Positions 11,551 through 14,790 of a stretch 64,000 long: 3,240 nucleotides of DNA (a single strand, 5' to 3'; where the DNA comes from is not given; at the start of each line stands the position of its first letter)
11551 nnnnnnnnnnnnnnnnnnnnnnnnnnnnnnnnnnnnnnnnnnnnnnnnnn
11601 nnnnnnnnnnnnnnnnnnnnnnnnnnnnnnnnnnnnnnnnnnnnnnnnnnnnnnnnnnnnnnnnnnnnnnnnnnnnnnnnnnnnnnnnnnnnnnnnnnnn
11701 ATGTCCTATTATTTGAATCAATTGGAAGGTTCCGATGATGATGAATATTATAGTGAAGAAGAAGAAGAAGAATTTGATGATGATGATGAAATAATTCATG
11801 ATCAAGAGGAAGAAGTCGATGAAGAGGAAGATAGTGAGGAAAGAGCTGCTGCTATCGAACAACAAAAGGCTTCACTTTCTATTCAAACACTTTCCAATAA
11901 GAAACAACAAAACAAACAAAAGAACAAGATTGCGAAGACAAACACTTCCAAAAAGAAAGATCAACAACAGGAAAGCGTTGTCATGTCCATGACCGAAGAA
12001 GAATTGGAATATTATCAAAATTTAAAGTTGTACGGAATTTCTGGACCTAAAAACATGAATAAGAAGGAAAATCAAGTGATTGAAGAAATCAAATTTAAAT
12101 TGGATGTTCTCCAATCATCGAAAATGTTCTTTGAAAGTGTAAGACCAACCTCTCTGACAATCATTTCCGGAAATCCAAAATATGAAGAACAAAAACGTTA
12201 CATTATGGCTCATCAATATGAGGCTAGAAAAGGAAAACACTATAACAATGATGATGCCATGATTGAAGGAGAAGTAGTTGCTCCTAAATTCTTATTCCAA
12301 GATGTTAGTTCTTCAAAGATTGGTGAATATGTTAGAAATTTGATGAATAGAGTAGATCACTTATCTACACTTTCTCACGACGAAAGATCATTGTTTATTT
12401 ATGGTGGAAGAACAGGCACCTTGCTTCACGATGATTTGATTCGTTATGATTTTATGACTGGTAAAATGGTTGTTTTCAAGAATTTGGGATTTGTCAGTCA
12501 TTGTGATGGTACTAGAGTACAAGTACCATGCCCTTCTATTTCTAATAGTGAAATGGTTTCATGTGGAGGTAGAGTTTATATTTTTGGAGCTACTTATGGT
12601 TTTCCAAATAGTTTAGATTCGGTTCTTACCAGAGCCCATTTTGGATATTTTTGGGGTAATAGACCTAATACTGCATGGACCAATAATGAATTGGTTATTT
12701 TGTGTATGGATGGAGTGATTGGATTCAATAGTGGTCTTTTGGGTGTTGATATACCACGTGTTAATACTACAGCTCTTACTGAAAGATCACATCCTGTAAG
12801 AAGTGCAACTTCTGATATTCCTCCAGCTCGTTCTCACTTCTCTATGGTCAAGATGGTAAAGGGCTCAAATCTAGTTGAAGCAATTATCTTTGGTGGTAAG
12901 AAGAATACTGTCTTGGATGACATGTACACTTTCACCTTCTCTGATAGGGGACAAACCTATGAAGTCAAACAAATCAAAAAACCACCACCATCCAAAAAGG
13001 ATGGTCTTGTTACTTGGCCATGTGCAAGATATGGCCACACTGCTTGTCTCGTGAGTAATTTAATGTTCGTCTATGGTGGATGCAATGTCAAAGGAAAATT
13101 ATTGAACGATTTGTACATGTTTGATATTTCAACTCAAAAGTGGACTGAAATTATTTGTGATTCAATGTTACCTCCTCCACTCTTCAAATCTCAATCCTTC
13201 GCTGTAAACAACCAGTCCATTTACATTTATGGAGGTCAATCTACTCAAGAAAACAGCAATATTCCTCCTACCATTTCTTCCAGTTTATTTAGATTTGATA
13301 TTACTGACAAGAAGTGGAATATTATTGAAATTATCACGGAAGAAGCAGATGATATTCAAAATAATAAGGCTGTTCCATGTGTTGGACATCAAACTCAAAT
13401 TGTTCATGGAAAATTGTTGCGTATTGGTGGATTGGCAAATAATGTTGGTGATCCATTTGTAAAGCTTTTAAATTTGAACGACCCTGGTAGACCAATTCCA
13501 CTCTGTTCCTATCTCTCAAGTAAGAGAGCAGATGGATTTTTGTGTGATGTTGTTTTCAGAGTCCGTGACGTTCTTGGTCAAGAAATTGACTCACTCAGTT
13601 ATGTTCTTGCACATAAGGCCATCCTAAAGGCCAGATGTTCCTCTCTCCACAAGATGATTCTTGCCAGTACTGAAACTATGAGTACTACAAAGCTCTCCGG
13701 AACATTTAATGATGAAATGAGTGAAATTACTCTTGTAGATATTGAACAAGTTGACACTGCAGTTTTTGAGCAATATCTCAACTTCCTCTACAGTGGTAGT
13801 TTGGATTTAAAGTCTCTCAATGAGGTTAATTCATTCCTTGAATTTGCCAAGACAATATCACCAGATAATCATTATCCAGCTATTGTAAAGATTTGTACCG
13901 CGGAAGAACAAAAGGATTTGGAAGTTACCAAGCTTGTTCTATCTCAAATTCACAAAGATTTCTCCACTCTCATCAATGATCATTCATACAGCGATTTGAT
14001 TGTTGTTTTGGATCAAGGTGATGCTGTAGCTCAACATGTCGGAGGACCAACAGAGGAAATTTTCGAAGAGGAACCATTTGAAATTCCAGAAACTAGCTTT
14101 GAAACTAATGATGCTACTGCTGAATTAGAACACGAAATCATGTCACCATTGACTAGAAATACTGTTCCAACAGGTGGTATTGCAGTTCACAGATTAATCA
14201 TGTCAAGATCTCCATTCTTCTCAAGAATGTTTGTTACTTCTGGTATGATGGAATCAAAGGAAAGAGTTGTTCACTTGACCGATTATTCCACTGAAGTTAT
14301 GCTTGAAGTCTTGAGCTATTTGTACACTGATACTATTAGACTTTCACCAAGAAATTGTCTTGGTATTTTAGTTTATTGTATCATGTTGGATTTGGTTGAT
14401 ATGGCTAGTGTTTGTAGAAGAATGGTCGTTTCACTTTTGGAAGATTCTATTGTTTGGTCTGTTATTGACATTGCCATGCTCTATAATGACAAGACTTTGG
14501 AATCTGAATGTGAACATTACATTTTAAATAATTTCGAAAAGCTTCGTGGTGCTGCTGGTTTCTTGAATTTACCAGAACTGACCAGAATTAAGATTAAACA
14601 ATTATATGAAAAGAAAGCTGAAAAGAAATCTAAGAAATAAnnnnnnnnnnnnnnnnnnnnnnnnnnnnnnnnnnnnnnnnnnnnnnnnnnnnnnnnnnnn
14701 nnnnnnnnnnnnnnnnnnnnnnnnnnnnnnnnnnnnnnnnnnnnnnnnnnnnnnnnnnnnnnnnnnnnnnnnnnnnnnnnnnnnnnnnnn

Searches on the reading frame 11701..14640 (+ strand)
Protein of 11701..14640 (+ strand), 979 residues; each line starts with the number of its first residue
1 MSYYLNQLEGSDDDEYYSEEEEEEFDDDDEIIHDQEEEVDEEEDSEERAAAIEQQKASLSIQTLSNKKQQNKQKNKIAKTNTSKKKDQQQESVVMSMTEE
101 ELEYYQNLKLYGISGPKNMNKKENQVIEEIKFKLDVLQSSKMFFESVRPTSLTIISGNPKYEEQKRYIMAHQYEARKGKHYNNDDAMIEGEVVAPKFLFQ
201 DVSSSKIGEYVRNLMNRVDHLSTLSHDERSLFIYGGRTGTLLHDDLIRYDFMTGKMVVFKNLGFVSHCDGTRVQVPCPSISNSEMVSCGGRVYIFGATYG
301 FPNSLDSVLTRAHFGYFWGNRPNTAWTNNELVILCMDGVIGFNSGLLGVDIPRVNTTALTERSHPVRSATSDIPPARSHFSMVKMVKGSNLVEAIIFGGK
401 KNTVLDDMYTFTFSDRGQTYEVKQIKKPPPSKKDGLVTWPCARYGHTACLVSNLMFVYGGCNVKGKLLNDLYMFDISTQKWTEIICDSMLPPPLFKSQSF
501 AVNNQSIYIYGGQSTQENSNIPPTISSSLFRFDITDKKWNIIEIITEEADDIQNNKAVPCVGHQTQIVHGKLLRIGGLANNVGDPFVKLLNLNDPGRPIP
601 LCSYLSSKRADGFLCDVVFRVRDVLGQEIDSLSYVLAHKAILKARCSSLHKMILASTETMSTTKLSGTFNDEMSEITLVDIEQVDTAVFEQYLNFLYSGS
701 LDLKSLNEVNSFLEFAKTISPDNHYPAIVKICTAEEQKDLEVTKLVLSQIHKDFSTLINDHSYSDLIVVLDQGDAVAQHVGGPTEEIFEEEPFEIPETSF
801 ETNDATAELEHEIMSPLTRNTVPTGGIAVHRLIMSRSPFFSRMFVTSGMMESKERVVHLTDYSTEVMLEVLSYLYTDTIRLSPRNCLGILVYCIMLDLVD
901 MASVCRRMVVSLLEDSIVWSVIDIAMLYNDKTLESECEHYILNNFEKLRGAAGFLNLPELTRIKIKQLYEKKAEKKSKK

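Call 5: search_protein_families(library=pfam, proteins=[window:11701-14637:+], max_evalue=0.01)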
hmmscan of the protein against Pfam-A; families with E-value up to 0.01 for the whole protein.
window:11701-14637:+ (979 aa): 13 families
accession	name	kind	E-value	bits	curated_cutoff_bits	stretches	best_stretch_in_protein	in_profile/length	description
PF24681.1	Kelch_KLHDC2_KLHL20_DRC7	-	2.2e-35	122.4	50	2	366-577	40-221/221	KLHDC2/KLHL20/DRC7 Kelch-repeats domain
PF13418.12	Kelch_4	-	1.9e-26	92.2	21.6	2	442-488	1-46/49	Galactose oxidase, central domain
PF24981.1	Beta-prop_ATRN-LZTR1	-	6.8e-24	85.1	50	1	369-581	32-223/289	Attractin/LZTR1 beta-propeller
PF13415.12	Kelch_3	-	4.6e-19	68.5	22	2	453-492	2-39/48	Galactose oxidase, central domain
PF01344.31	Kelch_1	-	4.7e-19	68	20.1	1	442-483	1-41/46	Kelch motif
PF00651.37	BTB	-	5.5e-19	68.8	20.5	2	827-909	23-106/110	BTB/POZ domain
PF13964.12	Kelch_6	-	1e-15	57.5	25.3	1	497-540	4-41/50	Kelch motif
PF13854.13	Kelch_HCF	-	2.5e-15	57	113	1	439-586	14-148/345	Host cell factor, Kelch-repeats domain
PF07646.21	Kelch_2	-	2.4e-10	40.3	21.3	1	443-485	2-45/48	Kelch motif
PF21536.4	BTB_KLHL33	-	6.3e-07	29.6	27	1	846-889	3-46/63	Kelch-like protein 33-like, BTB/POZ domain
PF25210.1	Kelch_FKB95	-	0.0011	19.1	70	1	440-510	77-147/268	FKB95, Kelch-repeats domain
PF05764.18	YL1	-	0.0013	19.3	29.2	1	9-102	30-111/239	YL1 nuclear protein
PF07707.21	BACK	-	0.0098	16.4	20.9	0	920-959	3-42/103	BTB And C-terminal Kelch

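Call 10: find_encoding_contigs(protein=window:11701-14640:+, flank=10000, max_places=6)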
Protein window:11701-14640:+ (979 aa): no gene with exactly this product is on record in the collection.
